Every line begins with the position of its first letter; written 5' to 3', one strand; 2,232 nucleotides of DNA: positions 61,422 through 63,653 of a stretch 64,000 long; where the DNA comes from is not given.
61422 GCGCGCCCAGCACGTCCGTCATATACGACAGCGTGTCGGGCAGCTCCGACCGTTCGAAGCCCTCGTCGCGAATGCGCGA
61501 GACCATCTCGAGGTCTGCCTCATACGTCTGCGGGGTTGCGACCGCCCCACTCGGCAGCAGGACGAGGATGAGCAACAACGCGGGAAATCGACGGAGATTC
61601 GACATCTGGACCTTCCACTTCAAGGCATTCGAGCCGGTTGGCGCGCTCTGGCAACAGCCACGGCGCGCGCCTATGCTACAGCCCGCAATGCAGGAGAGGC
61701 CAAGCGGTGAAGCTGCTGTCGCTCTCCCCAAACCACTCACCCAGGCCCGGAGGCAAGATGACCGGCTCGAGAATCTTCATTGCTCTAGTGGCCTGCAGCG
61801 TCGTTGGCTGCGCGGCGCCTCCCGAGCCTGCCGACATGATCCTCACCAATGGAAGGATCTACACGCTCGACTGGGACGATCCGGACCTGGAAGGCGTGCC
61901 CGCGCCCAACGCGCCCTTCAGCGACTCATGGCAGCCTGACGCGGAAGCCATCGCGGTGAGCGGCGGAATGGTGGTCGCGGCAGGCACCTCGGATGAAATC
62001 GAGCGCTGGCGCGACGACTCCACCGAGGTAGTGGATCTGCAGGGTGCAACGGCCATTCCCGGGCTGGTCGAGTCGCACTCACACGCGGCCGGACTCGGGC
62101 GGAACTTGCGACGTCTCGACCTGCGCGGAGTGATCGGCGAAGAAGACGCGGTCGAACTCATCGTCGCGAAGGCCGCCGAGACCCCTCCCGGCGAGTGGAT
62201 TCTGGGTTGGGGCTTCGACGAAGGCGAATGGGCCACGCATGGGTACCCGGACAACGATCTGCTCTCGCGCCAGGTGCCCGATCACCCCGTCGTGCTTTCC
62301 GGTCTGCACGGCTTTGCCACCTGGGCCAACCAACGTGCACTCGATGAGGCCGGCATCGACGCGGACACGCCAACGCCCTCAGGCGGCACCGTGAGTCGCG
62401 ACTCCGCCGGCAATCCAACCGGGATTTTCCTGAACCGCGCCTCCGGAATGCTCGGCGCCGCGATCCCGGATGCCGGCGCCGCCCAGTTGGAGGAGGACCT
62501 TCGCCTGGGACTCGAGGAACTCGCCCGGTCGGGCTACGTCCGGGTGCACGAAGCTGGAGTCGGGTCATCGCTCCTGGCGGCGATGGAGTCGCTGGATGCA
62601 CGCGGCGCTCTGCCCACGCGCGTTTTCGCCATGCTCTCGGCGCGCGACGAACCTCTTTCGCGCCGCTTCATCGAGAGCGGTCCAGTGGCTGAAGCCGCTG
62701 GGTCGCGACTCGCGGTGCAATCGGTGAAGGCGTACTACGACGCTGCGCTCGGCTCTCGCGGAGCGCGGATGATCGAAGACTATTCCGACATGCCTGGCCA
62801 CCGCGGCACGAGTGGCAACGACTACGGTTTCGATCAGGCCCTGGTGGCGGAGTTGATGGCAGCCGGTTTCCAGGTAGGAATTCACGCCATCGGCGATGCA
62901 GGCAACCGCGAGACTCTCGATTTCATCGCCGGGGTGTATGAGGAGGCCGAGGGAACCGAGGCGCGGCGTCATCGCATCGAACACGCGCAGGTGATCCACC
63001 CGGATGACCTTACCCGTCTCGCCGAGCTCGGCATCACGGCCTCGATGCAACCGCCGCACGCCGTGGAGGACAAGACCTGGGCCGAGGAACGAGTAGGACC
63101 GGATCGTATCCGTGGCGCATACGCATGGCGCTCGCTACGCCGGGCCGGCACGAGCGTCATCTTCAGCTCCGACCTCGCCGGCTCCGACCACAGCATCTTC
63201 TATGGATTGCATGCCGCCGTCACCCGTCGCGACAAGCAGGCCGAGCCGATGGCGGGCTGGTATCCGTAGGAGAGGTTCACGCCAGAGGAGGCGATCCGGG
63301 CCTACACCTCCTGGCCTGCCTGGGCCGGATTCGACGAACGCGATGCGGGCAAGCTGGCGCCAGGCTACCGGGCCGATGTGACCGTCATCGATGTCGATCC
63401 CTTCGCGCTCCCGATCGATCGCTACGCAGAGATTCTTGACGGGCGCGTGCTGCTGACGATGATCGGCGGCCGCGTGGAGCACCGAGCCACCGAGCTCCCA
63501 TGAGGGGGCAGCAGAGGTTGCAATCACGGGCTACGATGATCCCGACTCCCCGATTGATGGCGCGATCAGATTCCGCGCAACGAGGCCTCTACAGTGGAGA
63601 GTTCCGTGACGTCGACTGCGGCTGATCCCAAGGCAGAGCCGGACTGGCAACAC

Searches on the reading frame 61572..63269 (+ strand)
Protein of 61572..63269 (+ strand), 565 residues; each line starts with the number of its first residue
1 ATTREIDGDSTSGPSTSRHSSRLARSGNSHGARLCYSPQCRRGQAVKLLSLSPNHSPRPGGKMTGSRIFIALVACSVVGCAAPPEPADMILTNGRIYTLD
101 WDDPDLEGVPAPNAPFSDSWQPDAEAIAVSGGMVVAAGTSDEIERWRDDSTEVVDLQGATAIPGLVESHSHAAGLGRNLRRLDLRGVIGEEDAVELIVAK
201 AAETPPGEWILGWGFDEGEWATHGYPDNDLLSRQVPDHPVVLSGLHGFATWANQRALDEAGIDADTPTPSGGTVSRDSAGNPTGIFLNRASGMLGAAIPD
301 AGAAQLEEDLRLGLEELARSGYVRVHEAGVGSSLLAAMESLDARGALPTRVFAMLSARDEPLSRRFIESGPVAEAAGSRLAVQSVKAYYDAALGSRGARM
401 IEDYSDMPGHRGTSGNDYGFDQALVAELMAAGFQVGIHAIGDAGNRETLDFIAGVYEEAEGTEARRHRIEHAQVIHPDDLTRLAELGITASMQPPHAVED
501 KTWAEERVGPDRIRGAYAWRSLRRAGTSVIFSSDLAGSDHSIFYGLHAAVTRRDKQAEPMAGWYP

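Call 74: search_protein_families(library=pfam, max_evalue=0.00001, proteins=[window:61572-63269:+])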
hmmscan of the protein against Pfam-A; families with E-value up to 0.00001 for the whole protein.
window:61572-63269:+ (565 aa): 1 family
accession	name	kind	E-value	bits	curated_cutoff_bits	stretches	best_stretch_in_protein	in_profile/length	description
PF07969.17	Amidohydro_3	-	1.8e-73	249.1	29.7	1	152-554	1-394/472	Amidohydrolase family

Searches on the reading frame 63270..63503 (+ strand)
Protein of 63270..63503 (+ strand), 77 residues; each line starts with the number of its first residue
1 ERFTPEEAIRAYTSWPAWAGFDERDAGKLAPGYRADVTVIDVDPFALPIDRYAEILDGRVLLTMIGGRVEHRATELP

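Call 74: search_protein_families(library=pfam, max_evalue=0.00001, proteins=[window:63270-63503:+])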
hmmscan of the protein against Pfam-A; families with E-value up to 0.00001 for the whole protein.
window:63270-63503:+ (77 aa): 2 families
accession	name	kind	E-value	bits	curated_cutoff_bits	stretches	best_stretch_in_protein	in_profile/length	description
PF07969.17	Amidohydro_3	-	4.5e-14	53.2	29.7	1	1-69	405-470/472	Amidohydrolase family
PF01979.26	Amidohydro_1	-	1.5e-06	28.2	25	1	3-69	281-344/345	Amidohydrolase family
